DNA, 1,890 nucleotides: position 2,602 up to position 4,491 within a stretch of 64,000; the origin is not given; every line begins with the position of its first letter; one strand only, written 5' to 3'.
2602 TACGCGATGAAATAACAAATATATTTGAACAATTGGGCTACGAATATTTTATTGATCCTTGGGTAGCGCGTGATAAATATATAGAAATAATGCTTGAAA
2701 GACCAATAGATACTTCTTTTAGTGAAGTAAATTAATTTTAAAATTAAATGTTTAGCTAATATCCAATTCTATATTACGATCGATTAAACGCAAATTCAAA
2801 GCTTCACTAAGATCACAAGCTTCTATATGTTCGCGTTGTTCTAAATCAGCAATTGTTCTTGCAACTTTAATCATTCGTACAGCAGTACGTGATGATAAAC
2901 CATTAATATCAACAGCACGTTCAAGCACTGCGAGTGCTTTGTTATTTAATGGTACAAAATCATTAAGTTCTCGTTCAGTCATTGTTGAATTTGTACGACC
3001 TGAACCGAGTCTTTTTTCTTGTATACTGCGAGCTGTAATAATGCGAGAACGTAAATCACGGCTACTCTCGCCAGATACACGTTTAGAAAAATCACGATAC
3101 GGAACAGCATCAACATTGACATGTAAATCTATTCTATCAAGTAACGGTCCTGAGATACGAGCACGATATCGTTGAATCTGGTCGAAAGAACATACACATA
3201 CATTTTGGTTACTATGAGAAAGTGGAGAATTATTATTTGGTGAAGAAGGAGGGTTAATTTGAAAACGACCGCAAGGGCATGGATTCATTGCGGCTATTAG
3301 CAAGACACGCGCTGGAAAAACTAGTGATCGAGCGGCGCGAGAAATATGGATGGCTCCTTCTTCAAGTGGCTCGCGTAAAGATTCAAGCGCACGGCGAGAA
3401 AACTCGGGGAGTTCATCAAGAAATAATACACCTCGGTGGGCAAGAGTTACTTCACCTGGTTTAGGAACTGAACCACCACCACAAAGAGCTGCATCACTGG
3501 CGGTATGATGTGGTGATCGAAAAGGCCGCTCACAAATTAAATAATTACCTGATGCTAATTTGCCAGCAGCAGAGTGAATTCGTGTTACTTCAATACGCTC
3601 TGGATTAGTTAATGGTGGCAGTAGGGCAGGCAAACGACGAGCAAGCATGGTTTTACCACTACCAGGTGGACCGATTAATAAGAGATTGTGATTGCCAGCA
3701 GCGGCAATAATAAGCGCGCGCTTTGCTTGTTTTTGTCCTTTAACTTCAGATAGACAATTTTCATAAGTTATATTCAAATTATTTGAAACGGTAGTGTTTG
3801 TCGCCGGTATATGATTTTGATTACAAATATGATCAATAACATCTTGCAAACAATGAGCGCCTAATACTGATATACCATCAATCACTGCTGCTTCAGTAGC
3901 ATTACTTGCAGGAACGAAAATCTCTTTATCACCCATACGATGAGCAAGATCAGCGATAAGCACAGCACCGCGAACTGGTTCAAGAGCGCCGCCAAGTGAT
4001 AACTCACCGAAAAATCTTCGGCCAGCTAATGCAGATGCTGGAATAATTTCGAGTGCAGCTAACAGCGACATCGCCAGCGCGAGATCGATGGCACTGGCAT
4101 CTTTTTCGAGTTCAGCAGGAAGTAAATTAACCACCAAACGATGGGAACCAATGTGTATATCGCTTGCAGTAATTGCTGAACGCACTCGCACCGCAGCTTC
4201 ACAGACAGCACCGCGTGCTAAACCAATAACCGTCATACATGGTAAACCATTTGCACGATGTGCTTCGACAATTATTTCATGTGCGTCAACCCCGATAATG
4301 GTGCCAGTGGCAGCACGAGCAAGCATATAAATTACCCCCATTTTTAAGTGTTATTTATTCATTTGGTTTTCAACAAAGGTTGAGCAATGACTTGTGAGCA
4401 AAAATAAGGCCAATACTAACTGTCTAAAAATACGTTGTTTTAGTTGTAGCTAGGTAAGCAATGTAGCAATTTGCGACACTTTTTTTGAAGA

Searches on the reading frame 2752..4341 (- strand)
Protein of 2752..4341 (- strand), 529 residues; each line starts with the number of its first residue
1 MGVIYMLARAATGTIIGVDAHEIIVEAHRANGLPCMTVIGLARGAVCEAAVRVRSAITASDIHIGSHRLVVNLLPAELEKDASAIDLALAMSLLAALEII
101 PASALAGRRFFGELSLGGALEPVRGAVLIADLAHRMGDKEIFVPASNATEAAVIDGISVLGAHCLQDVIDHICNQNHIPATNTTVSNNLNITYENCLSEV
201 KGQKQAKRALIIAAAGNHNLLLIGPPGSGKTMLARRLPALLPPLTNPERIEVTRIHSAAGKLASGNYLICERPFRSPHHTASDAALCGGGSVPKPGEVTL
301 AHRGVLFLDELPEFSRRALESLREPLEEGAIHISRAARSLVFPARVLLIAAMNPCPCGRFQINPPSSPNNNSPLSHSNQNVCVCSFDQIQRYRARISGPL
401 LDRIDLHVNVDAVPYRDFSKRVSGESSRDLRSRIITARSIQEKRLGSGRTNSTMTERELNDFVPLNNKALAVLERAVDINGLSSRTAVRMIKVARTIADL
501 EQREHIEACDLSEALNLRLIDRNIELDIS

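Call 7: search_protein_families(library=pfam, proteins=[window:2752-4341:-], max_evalue=0.01)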
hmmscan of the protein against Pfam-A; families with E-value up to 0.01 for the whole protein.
window:2752-4341:- (529 aa): 15 families
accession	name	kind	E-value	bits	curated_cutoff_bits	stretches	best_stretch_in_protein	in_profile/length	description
PF01078.27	Mg_chelatase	-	1.6e-88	296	20.3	1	197-415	2-204/207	Magnesium chelatase, subunit ChlI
PF13541.12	ChlI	-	1.5e-27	96.3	27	1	25-147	1-121/121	Subunit ChlI of Mg-chelatase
PF13335.12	Mg_chelatase_C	-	3.8e-25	88.7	26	1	424-518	1-94/94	Magnesium chelatase, subunit ChlI C-terminal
PF00493.29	MCM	-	8.7e-11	41.8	23.3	1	294-364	113-182/224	MCM P-loop domain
PF07728.20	AAA_5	-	1.5e-10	41.6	22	2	219-241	1-23/139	AAA domain (dynein-related subfamily)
PF00158.32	Sigma54_activat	-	6.2e-06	26.4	20.2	1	204-353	9-142/168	Sigma-54 interaction domain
PF13401.12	AAA_22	-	4.4e-05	24.2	27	1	219-253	7-40/130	AAA domain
PF00004.35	AAA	-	0.00058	20.7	21.2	1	220-240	1-21/131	ATPase family associated with various cellular activities (AAA)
PF20030.5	bpMoxR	-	0.00058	19.4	27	0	203-240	17-54/205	MoxR domain in the MoxR-vWA-beta-propeller ternary systems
PF13191.12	AAA_16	-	0.0011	20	32.6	1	213-240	19-48/167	AAA ATPase domain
PF20720.3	nSTAND3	-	0.0018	18.4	27.2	1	215-237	15-37/155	Novel STAND NTPase 3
PF14532.12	Sigma54_activ_2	-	0.0034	18.1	25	0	208-249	12-53/138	Sigma-54 interaction domain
PF13671.12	AAA_33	-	0.0037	18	27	0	220-241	2-23/143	AAA domain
PF05496.18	RuvB_N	-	0.0041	17.3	27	0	197-235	6-51/159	Holliday junction DNA helicase RuvB P-loop domain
PF12775.13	AAA_7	-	0.0076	16.2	25.8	0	214-239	30-55/181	P-loop containing dynein motor region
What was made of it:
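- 2752..4341 (-): comM (Mg-chelatase-like ATPase, 529 aa), intact. Left core flank. Pfam Mg_chelatase at 1.6e-88, plus ChlI and Mg_chelatase_C (call 7).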

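Call 9: find_encoding_contigs(protein=window:2752-4341:-, flank=10000, max_places=10)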
Protein window:2752-4341:- (529 aa): 1 contig read that carries it; 1 place shown.
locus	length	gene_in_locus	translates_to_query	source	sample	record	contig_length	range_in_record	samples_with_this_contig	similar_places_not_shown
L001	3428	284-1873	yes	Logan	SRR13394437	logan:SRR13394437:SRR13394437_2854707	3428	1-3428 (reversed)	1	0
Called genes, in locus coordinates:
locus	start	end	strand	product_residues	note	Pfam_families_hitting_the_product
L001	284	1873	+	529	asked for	PF13541:ChlI, PF07728:AAA_5 (faint), PF00158:Sigma54_activat (faint), PF01078:Mg_chelatase, PF00493:MCM, PF13335:Mg_chelatase_C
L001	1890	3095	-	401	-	PF03065:Glyco_hydro_57, PF12055:DUF3536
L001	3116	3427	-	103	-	?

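Call 12: find_related_loci(query=window:2752-4341:-, collection=genome_contigs, flank=10000)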
Query window:2752-4341:- (529 aa) in genome_contigs; peptide patterns used: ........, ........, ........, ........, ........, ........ (x = any residue, [..] = any of these).
600 stretches matched a pattern (row limit reached: there are more); 600 encode a relative of the query (tblastn E <= 1e-3); the best 80 are kept; 80 distinct loci.
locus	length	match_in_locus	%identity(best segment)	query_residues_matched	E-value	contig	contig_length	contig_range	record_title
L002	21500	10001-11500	46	14-524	4e-142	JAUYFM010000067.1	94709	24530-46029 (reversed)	MAG: Smithellaceae bacterium isolate C21_metabat.bin.13 C21_k141_441676, whole genome shotgun sequence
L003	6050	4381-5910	43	4-524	3e-142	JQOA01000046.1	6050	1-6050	Smithella sp. D17 contig_144, whole genome shotgun sequence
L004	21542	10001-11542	46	1-524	6e-140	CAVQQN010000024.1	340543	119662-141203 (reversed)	MAG: uncultured Ignavibacteriaceae bacterium isolate MFD01299.bin.2.218 genome assembly, contig: contig_14559, whole gen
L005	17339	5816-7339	44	6-524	6e-140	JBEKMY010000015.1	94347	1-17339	MAG: Smithella sp. isolate SPRUCE 404 SPRUCE_404_15, whole genome shotgun sequence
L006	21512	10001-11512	46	6-522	2e-139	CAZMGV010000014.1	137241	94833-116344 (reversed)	MAG TPA_asm: uncultured bacterium isolate binchicken_co199_84 genome assembly, contig: NODE_157_length_137241_cov_15.098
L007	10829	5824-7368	44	4-522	9e-139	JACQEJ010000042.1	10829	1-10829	MAG: Deltaproteobacteria bacterium isolate NC_groundwater_1018_Pr1_S-0.65um_46_20 Montesol18_Sp65_coassembly_scaffold_19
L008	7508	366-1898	45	6-526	8e-139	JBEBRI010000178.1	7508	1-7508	MAG: Sphingobacterium sp. isolate T2.bin.112 NODE_36265_length_7508_cov_6.368576, whole genome shotgun sequence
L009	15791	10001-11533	46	5-524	1e-138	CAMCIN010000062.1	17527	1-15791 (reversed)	MAG: Akkermansia muciniphila isolate MoH-23oct19-222 genome assembly, contig: MoH-23oct19-C4201, whole genome shotgun se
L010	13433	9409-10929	46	6-523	3e-138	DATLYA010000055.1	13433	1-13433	MAG TPA_asm: Candidatus Methylomirabilota bacterium isolate SMAG_U13260 k141_389101, whole genome shotgun sequence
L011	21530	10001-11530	45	3-523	5e-138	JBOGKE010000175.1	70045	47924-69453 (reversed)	MAG: Terriglobia bacterium isolate TC-S_metawrap_bin.145 k127_3022540, whole genome shotgun sequence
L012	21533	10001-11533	44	6-526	1e-136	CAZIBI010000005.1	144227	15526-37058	MAG TPA_asm: uncultured Ignavibacteria bacterium isolate binchicken_co199_86 genome assembly, contig: NODE_143_length_14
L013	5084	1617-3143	45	4-523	1e-137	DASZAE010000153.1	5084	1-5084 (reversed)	MAG TPA_asm: Terriglobia bacterium isolate SMAG_U6380 k141_877401, whole genome shotgun sequence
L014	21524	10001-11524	44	4-522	2e-136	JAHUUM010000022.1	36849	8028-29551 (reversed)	Weeksellaceae bacterium TAE3-ERU29 Seq22, whole genome shotgun sequence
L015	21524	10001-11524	44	6-522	7e-136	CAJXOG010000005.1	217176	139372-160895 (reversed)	MAG TPA_asm: uncultured Aliifodinibius sp. isolate SRR6201613_bin.12_MetaBAT_v2.12.1_MAG genome assembly, contig: NODE_1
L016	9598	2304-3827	44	6-524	3e-136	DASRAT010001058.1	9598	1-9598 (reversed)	MAG TPA_asm: Gemmataceae bacterium isolate SMAG_U11125 k141_645287, whole genome shotgun sequence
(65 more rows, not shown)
